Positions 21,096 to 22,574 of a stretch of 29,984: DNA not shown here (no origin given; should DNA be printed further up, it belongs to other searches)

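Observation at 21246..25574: MJ0158/SelA-like PLP enzyme terminating a dedicated polar amino-acid ABC operon: candidate uncharacterised uptake-and-catabolism module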

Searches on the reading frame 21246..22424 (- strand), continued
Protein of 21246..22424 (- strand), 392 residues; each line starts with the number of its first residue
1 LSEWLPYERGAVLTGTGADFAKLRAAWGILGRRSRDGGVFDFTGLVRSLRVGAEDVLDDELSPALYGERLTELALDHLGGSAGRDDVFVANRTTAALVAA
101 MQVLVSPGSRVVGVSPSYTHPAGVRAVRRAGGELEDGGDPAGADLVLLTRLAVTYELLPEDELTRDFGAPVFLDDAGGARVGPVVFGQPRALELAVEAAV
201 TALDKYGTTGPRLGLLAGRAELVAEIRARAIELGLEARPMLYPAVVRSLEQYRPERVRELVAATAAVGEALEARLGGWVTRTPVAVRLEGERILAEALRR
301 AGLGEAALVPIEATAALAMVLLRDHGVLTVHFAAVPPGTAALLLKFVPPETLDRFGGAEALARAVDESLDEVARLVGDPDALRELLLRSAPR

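Call 51: search_protein_families(library=pfam, proteins=[L051:7003-7662:+, L051:6361-6879:+, L051:4684-6357:+, L051:3387-4793:+, L051:9248-10681:-, L059:6562-7932:+, L059:5277-6758:+, L059:4256-5284:+, L059:3142-4353:+, L052:9319-10725:-], max_evalue=0.001)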
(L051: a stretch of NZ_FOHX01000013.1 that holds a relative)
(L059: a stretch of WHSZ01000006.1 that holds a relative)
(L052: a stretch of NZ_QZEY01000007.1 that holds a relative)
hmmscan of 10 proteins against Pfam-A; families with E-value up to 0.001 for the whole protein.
L051:7003-7662:+ (220 aa): 0 families

L051:6361-6879:+ (173 aa): 1 family
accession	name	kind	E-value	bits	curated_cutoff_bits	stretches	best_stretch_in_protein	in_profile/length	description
PF01638.23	HxlR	-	7e-22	77.5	20.8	1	80-165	1-86/91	HxlR-like helix-turn-helix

L051:4684-6357:+ (558 aa): 2 families
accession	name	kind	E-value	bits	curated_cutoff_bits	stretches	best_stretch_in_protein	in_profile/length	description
PF01183.26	Glyco_hydro_25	-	1.2e-36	127.2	27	1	111-296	2-176/180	Glycosyl hydrolases family 25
PF13517.12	FG-GAP_3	-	2e-05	25.6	26.9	0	356-411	1-58/61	FG-GAP-like repeat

L051:3387-4793:+ (469 aa): 2 families
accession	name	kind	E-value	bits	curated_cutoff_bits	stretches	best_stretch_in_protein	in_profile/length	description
PF05257.22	CHAP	-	8.4e-13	49.1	26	1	108-200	5-81/81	CHAP domain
PF13517.12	FG-GAP_3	-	3.5e-06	28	26.9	0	361-416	1-58/61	FG-GAP-like repeat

L051:9248-10681:- (478 aa): 3 families
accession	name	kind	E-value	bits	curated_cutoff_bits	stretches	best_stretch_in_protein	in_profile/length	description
PF13520.12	AA_permease_2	-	1.2e-40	140.2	27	1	45-442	7-402/427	Amino acid permease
PF00324.27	AA_permease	-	2.6e-35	122.5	24.6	1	45-419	3-387/470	Amino acid permease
PF03845.19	Spore_permease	-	2.3e-08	33.7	23.4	1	46-304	9-252/321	Spore germination protein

L059:6562-7932:+ (457 aa): 1 family
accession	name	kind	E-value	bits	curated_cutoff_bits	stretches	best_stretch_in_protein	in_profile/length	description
PF01266.30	DAO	-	7.1e-52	177.5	27.9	1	84-434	1-353/353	FAD dependent oxidoreductase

L059:5277-6758:+ (494 aa): 1 family
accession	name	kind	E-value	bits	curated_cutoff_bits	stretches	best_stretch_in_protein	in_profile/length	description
PF03553.21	Na_H_antiporter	-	9.6e-25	87.9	23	2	33-235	99-302/303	Na+/H+ antiporter family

L059:4256-5284:+ (343 aa): 2 families
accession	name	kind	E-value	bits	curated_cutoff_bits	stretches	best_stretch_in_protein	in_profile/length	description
PF00126.33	HTH_1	-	7.2e-21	74.3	26.6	1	40-99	1-60/60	Bacterial regulatory helix-turn-helix protein, lysR family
PF03466.25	LysR_substrate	-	5e-08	33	28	1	124-321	2-195/209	LysR substrate binding domain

L059:3142-4353:+ (404 aa): 1 family
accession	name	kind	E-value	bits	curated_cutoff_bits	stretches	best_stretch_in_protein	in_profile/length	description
PF00291.31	PALP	-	2.4e-48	165.4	35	1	84-391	3-295/295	Pyridoxal-phosphate dependent enzyme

L052:9319-10725:- (469 aa): 2 families
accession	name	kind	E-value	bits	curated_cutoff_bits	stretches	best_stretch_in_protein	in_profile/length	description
PF07690.21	MFS_1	-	8.9e-52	176.6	33.4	1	20-414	1-346/347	Major Facilitator Superfamily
PF06609.19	TRI12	-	5.5e-06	25.6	23.2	1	9-271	38-312/599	Fungal trichothecene efflux pump (TRI12)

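Call 52: search_protein_families(library=pfam, proteins=[L055:6604-7926:+, L055:5154-6569:+, L039:9262-10554:+, L039:10614-12158:+, L036:6984-7880:+, L036:5900-7090:+, L036:9172-11349:+, L033:9214-10335:+, L015:9046-10158:+, L046:5569-7578:+], max_evalue=0.001)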
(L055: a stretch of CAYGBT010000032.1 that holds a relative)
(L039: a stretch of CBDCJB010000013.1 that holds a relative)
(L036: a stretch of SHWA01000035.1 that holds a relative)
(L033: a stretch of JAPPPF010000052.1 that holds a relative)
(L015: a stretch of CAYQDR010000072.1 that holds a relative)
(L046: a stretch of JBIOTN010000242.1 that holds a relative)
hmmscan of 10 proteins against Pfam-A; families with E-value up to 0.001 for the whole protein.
L055:6604-7926:+ (441 aa): 1 family
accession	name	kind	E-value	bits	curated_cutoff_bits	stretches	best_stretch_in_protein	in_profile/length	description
PF00291.31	PALP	-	3e-74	250.4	35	1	138-434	1-295/295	Pyridoxal-phosphate dependent enzyme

L055:5154-6569:+ (472 aa): 1 family
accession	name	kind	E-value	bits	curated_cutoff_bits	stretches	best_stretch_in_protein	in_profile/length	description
PF00155.27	Aminotran_1_2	-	3.2e-55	188.2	19.7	1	79-424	6-348/361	Aminotransferase class I and II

L039:9262-10554:+ (431 aa): 2 families
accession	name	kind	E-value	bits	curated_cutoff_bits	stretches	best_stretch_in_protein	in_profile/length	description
PF01053.26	Cys_Met_Meta_PP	-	1e-119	400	27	1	60-430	2-380/381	Cys/Met metabolism PLP-dependent enzyme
PF00155.27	Aminotran_1_2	-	2.1e-05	24.3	19.7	1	98-252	37-210/361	Aminotransferase class I and II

L039:10614-12158:+ (515 aa): 9 families
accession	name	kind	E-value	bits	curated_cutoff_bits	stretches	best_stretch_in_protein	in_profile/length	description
PF00743.25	FMO-like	-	1.1e-16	60.9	22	1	85-225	83-224/532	Flavin-binding monooxygenase-like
PF07992.20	Pyr_redox_2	-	3.7e-11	43.4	26.1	1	12-234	1-194/291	Pyridine nucleotide-disulphide oxidoreductase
PF13450.12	NAD_binding_8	-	5.2e-10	39.9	21.9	1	16-65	1-48/68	NAD(P)-binding Rossmann-like domain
PF13738.12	Pyr_redox_3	-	2.9e-09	37.1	30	1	15-218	1-198/305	Pyridine nucleotide-disulphide oxidoreductase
PF01946.23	Thi4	-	5.4e-08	32.8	26.2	1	10-51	16-56/235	Thi4 family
PF01266.30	DAO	-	3.8e-07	30.4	27.9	1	13-51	1-38/353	FAD dependent oxidoreductase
PF00070.33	Pyr_redox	-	5.5e-06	27.2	22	0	186-223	1-38/82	Pyridine nucleotide-disulphide oxidoreductase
PF13434.12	Lys_Orn_oxgnase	-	9.1e-06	25.5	21.3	1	100-221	107-227/339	L-lysine 6-monooxygenase/L-ornithine 5-monooxygenase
PF01488.26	Shikimate_DH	-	0.00062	20.3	24.3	0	182-223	10-52/138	Shikimate / quinate 5-dehydrogenase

L036:6984-7880:+ (299 aa): 1 family
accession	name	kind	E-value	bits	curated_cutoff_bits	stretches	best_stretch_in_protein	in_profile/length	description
PF00459.30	Inositol_P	-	1.5e-46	159.5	27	1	48-268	8-241/271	Inositol monophosphatase family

L036:5900-7090:+ (397 aa): 3 families
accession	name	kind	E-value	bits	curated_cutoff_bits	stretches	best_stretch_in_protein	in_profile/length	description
PF22725.1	GFO_IDH_MocA_C3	-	1.4e-28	99.8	27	1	195-315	1-123/124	GFO/IDH/MocA C-terminal domain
PF02894.22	GFO_IDH_MocA_C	-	1.9e-27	96.9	22.9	1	200-395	2-217/218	Oxidoreductase family, C-terminal alpha/beta domain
PF01408.29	GFO_IDH_MocA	-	2e-22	80.5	24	1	70-187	1-120/120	Oxidoreductase family, NAD-binding Rossmann fold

L036:9172-11349:+ (726 aa): 3 families
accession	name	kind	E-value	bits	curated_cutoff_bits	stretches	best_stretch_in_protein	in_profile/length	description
PF01968.24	Hydantoinase_A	-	3.4e-82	276.4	22.9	1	232-526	1-288/291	Hydantoinase/oxoprolinase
PF05378.19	Hydant_A_N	-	1.8e-43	148.8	25.2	1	34-208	2-172/176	Hydantoinase/oxoprolinase N-terminal region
PF19278.4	Hydant_A_C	-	2e-07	31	21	1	568-712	38-185/193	Hydantoinase/oxoprolinase C-terminal domain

L033:9214-10335:+ (374 aa): 1 family
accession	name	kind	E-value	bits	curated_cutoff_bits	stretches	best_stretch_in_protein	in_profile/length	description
PF04371.20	PAD_porph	-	7.6e-103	344.5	25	1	53-371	1-321/321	Porphyromonas-type peptidyl-arginine deiminase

L015:9046-10158:+ (371 aa): 2 families
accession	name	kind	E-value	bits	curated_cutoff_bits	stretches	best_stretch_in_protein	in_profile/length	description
PF19279.4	YegS_C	-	7e-37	127.1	27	1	218-369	5-156/158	YegS C-terminal NAD kinase beta sandwich-like domain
PF00781.29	DAGK_cat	-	2.2e-28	98.8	23.6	1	77-201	1-123/125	Diacylglycerol kinase catalytic domain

L046:5569-7578:+ (670 aa): 1 family
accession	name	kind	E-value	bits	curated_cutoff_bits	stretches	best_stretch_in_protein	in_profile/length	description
PF00496.27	SBP_bac_5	-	6.3e-91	305.7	32.4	1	235-589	2-365/368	Bacterial extracellular solute-binding proteins, family 5 Middle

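Call 61: find_encoding_contigs(protein=P0128, flank=6000, max_places=4)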
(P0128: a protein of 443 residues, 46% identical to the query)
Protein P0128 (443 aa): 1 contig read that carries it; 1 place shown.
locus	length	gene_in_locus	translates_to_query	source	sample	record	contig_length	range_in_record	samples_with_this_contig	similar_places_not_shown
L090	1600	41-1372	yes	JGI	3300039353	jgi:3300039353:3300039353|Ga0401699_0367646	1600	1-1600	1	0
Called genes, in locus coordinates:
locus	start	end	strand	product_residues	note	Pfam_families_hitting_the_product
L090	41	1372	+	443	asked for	-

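Call 62: find_encoding_contigs(protein=P0131, flank=6000, max_places=4)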
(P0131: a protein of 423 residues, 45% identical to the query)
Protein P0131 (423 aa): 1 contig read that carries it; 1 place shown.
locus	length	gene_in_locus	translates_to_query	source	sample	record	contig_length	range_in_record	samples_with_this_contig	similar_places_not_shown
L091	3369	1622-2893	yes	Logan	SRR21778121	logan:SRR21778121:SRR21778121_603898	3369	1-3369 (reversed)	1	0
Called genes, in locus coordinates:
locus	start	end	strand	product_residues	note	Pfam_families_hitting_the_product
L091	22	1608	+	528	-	PF00496:SBP_bac_5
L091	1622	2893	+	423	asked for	-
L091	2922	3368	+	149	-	?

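Call 63: find_encoding_contigs(protein=P0124, flank=6000, max_places=4)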
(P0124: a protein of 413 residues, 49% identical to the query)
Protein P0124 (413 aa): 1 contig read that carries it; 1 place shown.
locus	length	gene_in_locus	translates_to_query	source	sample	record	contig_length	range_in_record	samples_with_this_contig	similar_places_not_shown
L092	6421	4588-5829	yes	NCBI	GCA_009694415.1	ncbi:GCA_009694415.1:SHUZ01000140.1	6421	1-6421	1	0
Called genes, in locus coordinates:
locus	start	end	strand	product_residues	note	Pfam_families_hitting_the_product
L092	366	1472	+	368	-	PF01547:SBP_bac_1, PF13531:SBP_bac_11, PF13416:SBP_bac_8, PF13343:SBP_bac_6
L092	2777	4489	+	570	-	PF00528:BPD_transp_1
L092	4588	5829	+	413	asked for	-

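Call 64: find_encoding_contigs(protein=P0151, flank=6000, max_places=3)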
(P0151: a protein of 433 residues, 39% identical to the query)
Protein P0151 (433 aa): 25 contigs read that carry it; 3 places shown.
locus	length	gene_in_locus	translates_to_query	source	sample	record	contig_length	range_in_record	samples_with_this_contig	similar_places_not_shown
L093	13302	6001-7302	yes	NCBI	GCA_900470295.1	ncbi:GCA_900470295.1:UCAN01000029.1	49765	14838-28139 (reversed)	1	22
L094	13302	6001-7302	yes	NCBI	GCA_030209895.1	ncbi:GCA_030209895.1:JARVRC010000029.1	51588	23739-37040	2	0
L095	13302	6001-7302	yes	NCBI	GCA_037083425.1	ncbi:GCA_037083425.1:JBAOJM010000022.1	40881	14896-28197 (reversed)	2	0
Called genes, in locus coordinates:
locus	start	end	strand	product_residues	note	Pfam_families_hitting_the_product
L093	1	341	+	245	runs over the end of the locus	PF03466:LysR_substrate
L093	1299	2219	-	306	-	PF00126:HTH_1, PF03466:LysR_substrate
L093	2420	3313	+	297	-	PF02826:2-Hacid_dh_C (faint), PF03446:NAD_binding_2, PF03807:F420_oxidored (weak), PF14833:NAD_binding_11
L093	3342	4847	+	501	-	PF00171:Aldedh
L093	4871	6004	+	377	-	PF14336:GLUCM-like_C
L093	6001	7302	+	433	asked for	-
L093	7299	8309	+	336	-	PF14336:GLUCM-like_C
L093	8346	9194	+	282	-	PF00497:SBP_bac_3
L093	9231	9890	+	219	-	PF00528:BPD_transp_1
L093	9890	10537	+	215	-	PF00528:BPD_transp_1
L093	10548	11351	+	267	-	PF02463:SMC_N, PF00005:ABC_tran, PF13304:AAA_21 (weak)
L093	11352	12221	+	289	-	PF13610:DDE_Tnp_IS240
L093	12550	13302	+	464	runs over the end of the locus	PF07063:HGLS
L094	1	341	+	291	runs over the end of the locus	PF00126:HTH_1, PF03466:LysR_substrate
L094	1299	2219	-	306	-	PF00126:HTH_1, PF03466:LysR_substrate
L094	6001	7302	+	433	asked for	-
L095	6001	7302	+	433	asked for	-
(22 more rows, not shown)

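Call 65: find_encoding_contigs(protein=P0148, flank=6000, max_places=3)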
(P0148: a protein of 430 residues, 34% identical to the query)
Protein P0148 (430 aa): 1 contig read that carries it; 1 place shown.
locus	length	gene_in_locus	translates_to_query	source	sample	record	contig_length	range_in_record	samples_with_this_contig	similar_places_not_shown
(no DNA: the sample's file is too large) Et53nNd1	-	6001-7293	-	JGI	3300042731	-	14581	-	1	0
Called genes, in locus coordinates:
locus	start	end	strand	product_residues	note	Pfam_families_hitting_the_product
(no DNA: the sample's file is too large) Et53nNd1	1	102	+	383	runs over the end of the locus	PF01547:SBP_bac_1, PF13416:SBP_bac_8, PF13531:SBP_bac_11 (faint), PF13343:SBP_bac_6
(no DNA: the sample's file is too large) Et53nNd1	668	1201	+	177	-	PF00528:BPD_transp_1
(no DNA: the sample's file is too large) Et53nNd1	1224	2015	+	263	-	PF00528:BPD_transp_1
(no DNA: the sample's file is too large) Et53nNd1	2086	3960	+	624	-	PF02730:AFOR_N, PF01314:AFOR_C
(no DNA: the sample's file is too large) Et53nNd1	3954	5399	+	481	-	PF00171:Aldedh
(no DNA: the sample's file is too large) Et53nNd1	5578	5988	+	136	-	PF01042:Ribonuc_L-PSP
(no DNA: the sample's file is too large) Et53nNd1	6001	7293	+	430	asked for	-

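Call 66: list_cluster_members(proteins=[P0151, P0143, P0141, P0148, P0145, P0144, P0122, P0123, P0160, P0194])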
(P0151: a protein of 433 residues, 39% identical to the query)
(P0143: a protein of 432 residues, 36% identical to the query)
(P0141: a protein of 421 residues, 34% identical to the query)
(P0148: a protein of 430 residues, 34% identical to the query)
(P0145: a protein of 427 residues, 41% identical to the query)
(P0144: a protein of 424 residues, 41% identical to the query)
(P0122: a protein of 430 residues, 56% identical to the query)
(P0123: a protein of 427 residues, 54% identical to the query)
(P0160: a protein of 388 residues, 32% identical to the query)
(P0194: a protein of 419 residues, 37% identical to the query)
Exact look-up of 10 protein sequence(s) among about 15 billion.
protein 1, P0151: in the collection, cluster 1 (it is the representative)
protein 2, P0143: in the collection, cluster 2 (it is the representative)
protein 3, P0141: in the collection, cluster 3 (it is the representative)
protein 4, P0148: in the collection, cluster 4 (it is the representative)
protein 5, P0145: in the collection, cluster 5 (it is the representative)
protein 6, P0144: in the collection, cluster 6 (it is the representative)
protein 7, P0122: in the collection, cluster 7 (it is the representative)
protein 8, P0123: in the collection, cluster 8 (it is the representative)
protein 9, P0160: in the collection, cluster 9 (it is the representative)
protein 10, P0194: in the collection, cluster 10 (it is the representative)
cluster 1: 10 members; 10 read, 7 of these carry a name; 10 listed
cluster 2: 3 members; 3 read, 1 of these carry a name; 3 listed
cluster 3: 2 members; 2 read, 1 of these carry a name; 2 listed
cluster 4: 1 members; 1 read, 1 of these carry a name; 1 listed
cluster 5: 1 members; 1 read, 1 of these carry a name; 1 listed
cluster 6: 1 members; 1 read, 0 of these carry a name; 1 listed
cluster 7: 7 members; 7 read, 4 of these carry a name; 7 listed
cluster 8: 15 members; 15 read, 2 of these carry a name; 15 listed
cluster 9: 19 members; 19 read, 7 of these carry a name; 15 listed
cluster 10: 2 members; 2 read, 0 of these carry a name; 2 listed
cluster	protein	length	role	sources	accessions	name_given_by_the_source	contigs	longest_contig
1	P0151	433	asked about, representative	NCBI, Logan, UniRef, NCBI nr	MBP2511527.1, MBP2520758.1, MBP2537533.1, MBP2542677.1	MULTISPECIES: selenocysteine synthase [Agrobacterium] | L-seryl-tRNA(Ser) seleniumtransferase n=1 Tax=Agrobacterium tumefaciens TaxID=358 ...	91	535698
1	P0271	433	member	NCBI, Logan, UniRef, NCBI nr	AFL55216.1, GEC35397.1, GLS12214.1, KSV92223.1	L-seryl-tRNA(Ser) seleniumtransferase [Sinorhizobium fredii] | UPF0425 pyridoxal phosphate-dependent protein MTH n=6 Tax=Sinorhizobium/Ensifer group ... | selenocysteine synthase [Sinorhizobium sojae]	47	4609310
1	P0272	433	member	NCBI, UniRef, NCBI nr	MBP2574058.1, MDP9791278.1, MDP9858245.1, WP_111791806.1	selenocysteine synthase [Agrobacterium tumefaciens] | selenocysteine synthase n=1 Tax=Agrobacterium tumefaciens TaxID=358 RepID=UPI000DD08D4B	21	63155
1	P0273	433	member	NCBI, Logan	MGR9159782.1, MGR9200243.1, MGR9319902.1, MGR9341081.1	selenocysteine synthase (plasmid) [Rhizobium leguminosarum]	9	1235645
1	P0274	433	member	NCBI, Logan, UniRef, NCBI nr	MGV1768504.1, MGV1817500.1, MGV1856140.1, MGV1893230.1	selenocysteine synthase [Rhizobium rhizogenes] | selenocysteine synthase n=1 Tax=Rhizobium rhizogenes TaxID=359 RepID=UPI0015723187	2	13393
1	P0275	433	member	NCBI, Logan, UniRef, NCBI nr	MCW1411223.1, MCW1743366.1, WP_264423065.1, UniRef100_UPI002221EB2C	selenocysteine synthase [Rhizobium sp. 1AS11] | selenocysteine synthase n=1 Tax=Rhizobium acaciae TaxID=2989736 RepID=UPI002221EB2C | selenocysteine synthase [Rhizobium acaciae]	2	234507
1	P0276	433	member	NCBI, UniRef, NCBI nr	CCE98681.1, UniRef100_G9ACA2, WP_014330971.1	K01042 L-seryl-tRNA(Ser) seleniumtransferase (plasmid) [Sinorhizobium fredii HH103] | K01042 L-seryl-tRNA(Ser) seleniumtransferase n=3 Tax=Rhizobium fredii TaxID=380 ... | selenocysteine synthase [Sinorhizobium fredii]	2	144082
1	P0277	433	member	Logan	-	-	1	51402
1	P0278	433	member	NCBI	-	-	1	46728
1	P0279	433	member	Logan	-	-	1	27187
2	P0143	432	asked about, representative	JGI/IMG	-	L-seryl-tRNA(Ser) seleniumtransferase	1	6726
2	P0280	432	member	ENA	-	-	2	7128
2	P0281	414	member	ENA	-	-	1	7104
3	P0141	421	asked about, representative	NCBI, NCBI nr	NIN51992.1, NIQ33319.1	MAG: aminotransferase class I/II-fold pyridoxal phosphate-dependent enzyme ... | aminotransferase class I/II-fold pyridoxal phosphate-dependent enzyme [Nitrososphaeria ...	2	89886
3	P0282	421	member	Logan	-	-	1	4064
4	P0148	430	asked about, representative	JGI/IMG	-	L-seryl-tRNA(Ser) seleniumtransferase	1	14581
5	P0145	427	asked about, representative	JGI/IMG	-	L-seryl-tRNA(Ser) seleniumtransferase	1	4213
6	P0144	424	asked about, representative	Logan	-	-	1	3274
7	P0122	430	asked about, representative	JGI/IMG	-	L-seryl-tRNA(Ser) seleniumtransferase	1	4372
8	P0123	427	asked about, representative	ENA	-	-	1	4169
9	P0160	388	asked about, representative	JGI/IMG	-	-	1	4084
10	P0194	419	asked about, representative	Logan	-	-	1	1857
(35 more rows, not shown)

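Call 84: search_protein_families(library=pfam, proteins=[L027:7155-7907:-, L020:9271-9903:+], max_evalue=0.001)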
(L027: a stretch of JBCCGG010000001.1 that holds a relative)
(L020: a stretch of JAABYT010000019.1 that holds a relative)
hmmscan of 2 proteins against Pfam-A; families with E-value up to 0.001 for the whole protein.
L027:7155-7907:- (251 aa): 1 family
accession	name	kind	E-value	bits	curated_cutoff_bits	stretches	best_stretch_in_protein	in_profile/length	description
PF13489.12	Methyltransf_23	-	2.6e-05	24.5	27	1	106-147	80-121/164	Methyltransferase domain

L020:9271-9903:+ (211 aa): 1 family
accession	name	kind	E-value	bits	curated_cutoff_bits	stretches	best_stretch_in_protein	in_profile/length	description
PF01243.27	PNPOx_N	-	1.4e-19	71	28.1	1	44-152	1-93/120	Pyridoxamine 5'-phosphate oxidase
